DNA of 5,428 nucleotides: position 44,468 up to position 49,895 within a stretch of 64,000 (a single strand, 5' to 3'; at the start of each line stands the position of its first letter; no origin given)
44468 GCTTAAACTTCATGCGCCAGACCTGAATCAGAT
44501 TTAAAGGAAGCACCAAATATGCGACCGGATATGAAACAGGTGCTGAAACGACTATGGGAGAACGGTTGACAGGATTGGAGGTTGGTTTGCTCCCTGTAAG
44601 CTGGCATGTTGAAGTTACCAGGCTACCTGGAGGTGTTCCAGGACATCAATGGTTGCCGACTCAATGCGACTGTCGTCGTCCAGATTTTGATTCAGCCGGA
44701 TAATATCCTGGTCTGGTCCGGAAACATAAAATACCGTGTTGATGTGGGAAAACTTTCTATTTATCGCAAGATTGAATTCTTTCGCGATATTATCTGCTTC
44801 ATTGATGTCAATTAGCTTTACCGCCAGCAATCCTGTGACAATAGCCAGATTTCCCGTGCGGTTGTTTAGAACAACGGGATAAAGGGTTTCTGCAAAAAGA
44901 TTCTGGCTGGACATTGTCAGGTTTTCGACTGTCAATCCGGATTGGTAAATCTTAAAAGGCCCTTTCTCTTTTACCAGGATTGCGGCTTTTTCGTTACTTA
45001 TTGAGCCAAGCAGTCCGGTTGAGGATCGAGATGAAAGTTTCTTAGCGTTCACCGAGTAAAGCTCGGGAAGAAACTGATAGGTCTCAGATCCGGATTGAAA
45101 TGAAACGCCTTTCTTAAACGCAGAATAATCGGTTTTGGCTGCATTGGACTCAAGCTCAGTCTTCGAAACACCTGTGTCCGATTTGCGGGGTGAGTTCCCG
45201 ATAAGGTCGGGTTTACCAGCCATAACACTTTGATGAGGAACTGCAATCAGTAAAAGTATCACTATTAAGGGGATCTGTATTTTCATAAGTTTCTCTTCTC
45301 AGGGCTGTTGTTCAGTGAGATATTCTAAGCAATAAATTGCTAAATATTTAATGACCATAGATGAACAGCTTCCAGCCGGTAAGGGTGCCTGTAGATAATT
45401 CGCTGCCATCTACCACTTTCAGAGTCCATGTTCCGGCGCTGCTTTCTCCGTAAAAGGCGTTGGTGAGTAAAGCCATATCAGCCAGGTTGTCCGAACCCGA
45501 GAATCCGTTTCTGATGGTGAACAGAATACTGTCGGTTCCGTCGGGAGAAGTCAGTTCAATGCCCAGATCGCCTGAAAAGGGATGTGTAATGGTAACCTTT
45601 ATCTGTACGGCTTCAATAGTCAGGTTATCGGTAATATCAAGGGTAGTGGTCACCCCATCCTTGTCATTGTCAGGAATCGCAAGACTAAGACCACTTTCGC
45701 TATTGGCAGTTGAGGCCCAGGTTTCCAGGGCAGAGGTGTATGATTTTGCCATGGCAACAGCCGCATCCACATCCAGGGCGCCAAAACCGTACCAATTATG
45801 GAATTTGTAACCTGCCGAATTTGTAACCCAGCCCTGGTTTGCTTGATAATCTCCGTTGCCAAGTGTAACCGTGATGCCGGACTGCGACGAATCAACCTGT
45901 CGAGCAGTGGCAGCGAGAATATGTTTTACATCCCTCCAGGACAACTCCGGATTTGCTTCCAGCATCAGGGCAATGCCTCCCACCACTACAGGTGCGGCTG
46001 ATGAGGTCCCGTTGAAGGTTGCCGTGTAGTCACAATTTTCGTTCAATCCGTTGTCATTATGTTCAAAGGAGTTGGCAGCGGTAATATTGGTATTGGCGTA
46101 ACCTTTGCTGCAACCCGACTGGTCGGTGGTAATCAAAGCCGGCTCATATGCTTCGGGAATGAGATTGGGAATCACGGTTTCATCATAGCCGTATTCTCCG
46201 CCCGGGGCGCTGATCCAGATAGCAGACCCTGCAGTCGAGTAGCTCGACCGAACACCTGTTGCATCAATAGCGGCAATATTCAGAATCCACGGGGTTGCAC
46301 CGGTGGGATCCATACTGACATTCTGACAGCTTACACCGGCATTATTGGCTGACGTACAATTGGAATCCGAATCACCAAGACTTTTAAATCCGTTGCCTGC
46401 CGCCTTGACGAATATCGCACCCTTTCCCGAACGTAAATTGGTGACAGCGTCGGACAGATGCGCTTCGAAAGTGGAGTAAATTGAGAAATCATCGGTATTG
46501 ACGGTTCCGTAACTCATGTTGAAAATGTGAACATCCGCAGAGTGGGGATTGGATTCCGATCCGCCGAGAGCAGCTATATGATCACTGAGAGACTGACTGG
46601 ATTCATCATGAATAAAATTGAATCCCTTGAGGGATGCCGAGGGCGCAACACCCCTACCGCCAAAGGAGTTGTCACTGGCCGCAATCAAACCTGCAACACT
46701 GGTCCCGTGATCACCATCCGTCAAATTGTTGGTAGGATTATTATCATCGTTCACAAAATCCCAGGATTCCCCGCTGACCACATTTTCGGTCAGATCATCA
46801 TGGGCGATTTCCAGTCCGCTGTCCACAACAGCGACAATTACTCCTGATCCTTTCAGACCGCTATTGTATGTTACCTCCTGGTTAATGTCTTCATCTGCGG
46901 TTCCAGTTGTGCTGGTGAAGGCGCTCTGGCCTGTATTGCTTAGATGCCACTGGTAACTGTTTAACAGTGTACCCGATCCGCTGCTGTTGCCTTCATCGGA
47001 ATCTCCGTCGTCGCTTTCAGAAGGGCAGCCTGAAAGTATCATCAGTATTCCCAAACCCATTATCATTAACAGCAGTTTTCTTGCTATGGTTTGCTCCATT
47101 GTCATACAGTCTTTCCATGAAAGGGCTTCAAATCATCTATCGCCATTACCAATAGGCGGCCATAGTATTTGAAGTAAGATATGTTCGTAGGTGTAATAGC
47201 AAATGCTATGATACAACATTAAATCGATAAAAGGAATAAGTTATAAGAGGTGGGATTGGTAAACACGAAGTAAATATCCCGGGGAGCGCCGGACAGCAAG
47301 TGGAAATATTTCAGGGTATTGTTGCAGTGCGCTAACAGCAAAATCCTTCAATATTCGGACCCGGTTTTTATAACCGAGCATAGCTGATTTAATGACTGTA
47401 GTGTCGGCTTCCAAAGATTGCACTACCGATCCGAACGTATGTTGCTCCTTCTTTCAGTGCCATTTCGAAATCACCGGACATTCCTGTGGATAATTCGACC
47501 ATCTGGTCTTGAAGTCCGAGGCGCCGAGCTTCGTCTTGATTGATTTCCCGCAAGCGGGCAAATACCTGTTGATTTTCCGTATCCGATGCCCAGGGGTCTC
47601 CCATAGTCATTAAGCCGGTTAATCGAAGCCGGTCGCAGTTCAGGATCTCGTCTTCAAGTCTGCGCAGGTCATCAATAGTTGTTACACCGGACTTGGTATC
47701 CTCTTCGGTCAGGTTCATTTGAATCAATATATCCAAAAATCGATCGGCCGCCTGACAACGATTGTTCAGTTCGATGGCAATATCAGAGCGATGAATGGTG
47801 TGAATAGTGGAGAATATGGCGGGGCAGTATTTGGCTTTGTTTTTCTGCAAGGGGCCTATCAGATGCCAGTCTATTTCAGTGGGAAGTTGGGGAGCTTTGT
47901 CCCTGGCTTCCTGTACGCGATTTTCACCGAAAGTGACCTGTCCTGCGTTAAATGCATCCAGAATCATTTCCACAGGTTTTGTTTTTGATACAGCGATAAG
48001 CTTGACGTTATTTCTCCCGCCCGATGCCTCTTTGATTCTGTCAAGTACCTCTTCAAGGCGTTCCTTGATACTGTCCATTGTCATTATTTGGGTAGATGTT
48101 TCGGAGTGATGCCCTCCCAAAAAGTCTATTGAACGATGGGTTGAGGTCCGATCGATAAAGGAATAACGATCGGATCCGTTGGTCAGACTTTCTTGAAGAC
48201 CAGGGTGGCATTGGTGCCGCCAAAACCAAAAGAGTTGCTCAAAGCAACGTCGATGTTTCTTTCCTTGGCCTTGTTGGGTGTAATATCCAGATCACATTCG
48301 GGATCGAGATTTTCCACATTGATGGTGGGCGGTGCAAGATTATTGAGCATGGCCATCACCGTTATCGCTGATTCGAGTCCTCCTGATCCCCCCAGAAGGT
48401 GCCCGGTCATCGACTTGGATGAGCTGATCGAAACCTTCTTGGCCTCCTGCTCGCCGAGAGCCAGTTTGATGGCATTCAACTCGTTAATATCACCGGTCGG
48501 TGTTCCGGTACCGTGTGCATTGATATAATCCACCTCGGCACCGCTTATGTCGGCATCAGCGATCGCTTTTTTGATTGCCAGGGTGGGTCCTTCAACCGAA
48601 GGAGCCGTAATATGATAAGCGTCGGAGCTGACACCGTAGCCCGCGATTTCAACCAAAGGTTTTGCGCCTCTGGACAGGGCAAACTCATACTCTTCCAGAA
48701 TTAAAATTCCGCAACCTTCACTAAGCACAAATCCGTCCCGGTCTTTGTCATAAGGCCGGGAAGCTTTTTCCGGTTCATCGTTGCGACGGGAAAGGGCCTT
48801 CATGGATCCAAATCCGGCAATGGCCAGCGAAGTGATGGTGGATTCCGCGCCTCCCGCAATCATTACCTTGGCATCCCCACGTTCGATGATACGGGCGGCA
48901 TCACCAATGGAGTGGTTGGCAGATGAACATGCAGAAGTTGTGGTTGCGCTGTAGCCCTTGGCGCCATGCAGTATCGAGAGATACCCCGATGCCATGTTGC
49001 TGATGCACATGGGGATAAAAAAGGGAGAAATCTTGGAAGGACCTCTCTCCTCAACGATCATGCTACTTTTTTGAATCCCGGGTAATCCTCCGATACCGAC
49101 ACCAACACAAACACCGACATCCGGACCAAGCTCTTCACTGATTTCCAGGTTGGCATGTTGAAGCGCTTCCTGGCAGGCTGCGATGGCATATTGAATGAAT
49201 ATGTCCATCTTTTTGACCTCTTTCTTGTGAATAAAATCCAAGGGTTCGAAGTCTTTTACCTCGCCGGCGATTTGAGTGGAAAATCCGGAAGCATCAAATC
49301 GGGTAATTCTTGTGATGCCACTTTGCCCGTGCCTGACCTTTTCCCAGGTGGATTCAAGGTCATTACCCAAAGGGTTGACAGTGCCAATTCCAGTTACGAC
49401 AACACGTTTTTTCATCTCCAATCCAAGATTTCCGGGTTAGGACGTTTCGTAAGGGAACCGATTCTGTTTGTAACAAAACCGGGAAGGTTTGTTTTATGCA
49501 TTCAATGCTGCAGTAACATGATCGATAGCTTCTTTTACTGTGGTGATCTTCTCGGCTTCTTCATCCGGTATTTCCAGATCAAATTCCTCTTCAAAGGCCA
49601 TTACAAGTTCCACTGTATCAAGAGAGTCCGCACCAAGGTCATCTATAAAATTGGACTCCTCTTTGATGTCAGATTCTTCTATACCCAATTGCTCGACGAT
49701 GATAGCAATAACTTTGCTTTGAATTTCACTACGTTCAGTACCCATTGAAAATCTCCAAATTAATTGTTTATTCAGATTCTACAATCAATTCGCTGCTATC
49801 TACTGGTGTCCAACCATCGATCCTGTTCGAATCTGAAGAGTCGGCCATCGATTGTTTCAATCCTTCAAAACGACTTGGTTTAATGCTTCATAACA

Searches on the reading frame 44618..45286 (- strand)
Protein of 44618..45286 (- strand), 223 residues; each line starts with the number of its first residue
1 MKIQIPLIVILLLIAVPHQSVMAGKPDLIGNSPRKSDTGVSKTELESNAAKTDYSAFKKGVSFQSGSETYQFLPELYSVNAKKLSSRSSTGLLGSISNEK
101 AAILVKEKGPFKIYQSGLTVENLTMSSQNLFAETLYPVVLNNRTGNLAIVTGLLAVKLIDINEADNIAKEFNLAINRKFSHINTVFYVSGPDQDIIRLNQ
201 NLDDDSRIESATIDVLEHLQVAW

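Call 6: search_protein_families(library=pfam, proteins=[window:44618-45286:-], max_evalue=0.001)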
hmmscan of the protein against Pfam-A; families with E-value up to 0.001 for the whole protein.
window:44618-45286:- (223 aa): 1 family
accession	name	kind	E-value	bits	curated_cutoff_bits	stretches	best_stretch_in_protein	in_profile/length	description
PF18492.6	ORF_2_N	-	2.5e-07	31.3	29.2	1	139-220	41-120/122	Open reading frame 2 N-terminal domain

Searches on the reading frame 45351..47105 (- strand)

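Call 6: search_protein_families(library=pfam, proteins=[window:45351-47105:-], max_evalue=0.001)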
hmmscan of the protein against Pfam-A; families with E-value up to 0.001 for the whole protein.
window:45351-47105:- (585 aa): 2 families
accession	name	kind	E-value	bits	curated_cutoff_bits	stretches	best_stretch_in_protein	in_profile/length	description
PF00082.27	Peptidase_S8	-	1.9e-38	132.9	21.8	1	86-418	1-274/288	Subtilase family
PF01483.27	P_proprotein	-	1.3e-20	73.7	21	1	497-580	1-84/86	Proprotein convertase P-domain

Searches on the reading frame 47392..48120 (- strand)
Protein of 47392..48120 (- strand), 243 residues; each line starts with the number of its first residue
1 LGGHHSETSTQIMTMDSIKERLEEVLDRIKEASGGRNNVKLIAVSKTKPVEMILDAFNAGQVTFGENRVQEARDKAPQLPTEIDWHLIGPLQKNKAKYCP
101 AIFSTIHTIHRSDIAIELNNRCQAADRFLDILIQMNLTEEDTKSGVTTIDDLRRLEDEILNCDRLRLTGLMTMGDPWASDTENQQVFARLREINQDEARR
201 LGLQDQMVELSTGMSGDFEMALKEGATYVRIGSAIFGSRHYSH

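Call 7: search_protein_families(library=pfam, proteins=[window:47392-48120:-], max_evalue=0.001)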
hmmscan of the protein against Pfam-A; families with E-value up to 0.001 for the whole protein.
window:47392-48120:- (243 aa): 1 family
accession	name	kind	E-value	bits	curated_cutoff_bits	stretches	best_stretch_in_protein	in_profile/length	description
PF01168.26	Ala_racemase_N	-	2.1e-15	57.5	24.1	1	21-239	5-219/220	Alanine racemase, N-terminal domain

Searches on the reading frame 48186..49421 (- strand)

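Call 7: search_protein_families(library=pfam, proteins=[window:48186-49421:-], max_evalue=0.001)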
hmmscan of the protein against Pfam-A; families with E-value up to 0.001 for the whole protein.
window:48186-49421:- (412 aa): 3 families
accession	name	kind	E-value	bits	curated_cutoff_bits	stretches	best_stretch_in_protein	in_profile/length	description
PF00109.32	ketoacyl-synt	-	9.5e-59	199.5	20.8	1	5-247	2-251/252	Beta-ketoacyl synthase, N-terminal domain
PF02801.28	Ketoacyl-synt_C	-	6.5e-33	113.7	20.8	1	258-370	3-119/119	Beta-ketoacyl synthase, C-terminal domain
PF00108.29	Thiolase_N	-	7.8e-05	22.6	26.4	1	157-194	77-114/260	Thiolase, N-terminal domain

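Call 53: search_protein_families(library=ncbifam, proteins=[window:48186-49421:-], max_evalue=1e-10)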
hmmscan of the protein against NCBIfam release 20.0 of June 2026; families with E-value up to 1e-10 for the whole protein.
window:48186-49421:- (412 aa): 19 families
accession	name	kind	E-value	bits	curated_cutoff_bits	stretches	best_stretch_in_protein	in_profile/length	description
TIGR03150.1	fabF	equivalog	2.8e-179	596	493.75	1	5-410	1-407/407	beta-ketoacyl-ACP synthase II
NF005589.0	PRK07314.1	subfamily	2.9e-178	592.8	387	1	3-412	2-412/413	beta-ketoacyl-ACP synthase II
NF006434.0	PRK08722.1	equivalog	5.3e-150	499.9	759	1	4-412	3-414/414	beta-ketoacyl-ACP synthase II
NF006274.0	PRK08439.1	equivalog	1.8e-148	494.7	621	1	5-412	2-406/406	beta-ketoacyl-ACP synthase II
NF004970.0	PRK06333.1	subfamily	4.7e-146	486.9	525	1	3-411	2-421/424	beta-ketoacyl-ACP synthase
NF005935.0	PRK07967.1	equivalog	9.9e-99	330.9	630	1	5-411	2-403/406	beta-ketoacyl-ACP synthase I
NF006587.0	PRK09116.1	equivalog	1.2e-93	314.1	470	1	5-412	2-407/408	beta-ketoacyl-ACP synthase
NF005916.1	PRK07910.1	equivalog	9.3e-90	301.5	560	1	6-411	13-417/418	KasA/KasB family beta-ketoacyl-ACP synthase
NF005076.0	PRK06501.1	equivalog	7.6e-86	288.6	629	2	148-410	158-421/425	beta-ketoacyl-ACP synthase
NF005490.0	PRK07103.1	equivalog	1.1e-69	235.6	445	1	3-411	2-412/414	polyketide beta-ketoacyl:acyl carrier protein synthase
NF004618.0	PRK05952.1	equivalog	4.8e-65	219.9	455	1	6-411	3-382/384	beta-ketoacyl-ACP synthase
NF006618.0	PRK09185.1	subfamily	7.7e-65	219.4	407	1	5-411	3-392/394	beta-ketoacyl-ACP synthase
NF058662.1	cispenta_AmcF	equivalog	7.1e-54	183.2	325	1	159-410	123-368/369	cispentacin biosynthesis acyltransferase subunit AmcF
NF040607.1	mycolic_Pks13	equivalog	1.3e-40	138.8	2100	1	54-411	166-525/1680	polyketide synthase Pks13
NF045894.1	PKS_plus_SDR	equivalog_domain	1.3e-37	129.1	1740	1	54-409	68-424/1515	type I polyketide synthase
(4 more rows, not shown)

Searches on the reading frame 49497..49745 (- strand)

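Call 53: search_protein_families(library=ncbifam, proteins=[window:49497-49745:-], max_evalue=1e-10)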
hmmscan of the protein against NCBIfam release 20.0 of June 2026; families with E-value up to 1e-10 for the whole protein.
window:49497-49745:- (83 aa): 10 families
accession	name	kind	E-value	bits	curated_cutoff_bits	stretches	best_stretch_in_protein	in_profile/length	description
NF002149.0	PRK00982.1-3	equivalog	2.2e-35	120.4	106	1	6-80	2-76/78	acyl carrier protein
NF002148.0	PRK00982.1-2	subfamily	1.2e-33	114.8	71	1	5-79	2-76/79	acyl carrier protein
NF002151.0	PRK00982.1-5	equivalog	1.7e-32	111.3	92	1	6-79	2-75/78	acyl carrier protein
TIGR00517.1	acyl_carrier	equivalog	3.4e-31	106.9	70.45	1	6-78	2-74/77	acyl carrier protein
NF002150.0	PRK00982.1-4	subfamily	5.5e-23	81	66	1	4-79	2-77/80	acyl carrier protein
NF002147.0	PRK00982.1-1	equivalog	2.9e-18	65.5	84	1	3-79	3-79/83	acyl carrier protein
NF009104.0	PRK12449.1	equivalog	2.9e-16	59.2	70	1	5-80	3-78/80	acyl carrier protein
NF040636.1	AcpM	exception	2.9e-14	52.8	146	1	5-78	3-76/93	meromycolate extension acyl carrier protein AcpM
NF003757.0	PRK05350.1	equivalog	5.6e-11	42.4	65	1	4-82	3-81/83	acyl carrier protein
NF006031.0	PRK08172.1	equivalog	5.9e-11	42.9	76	1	7-81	4-78/82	acyl carrier protein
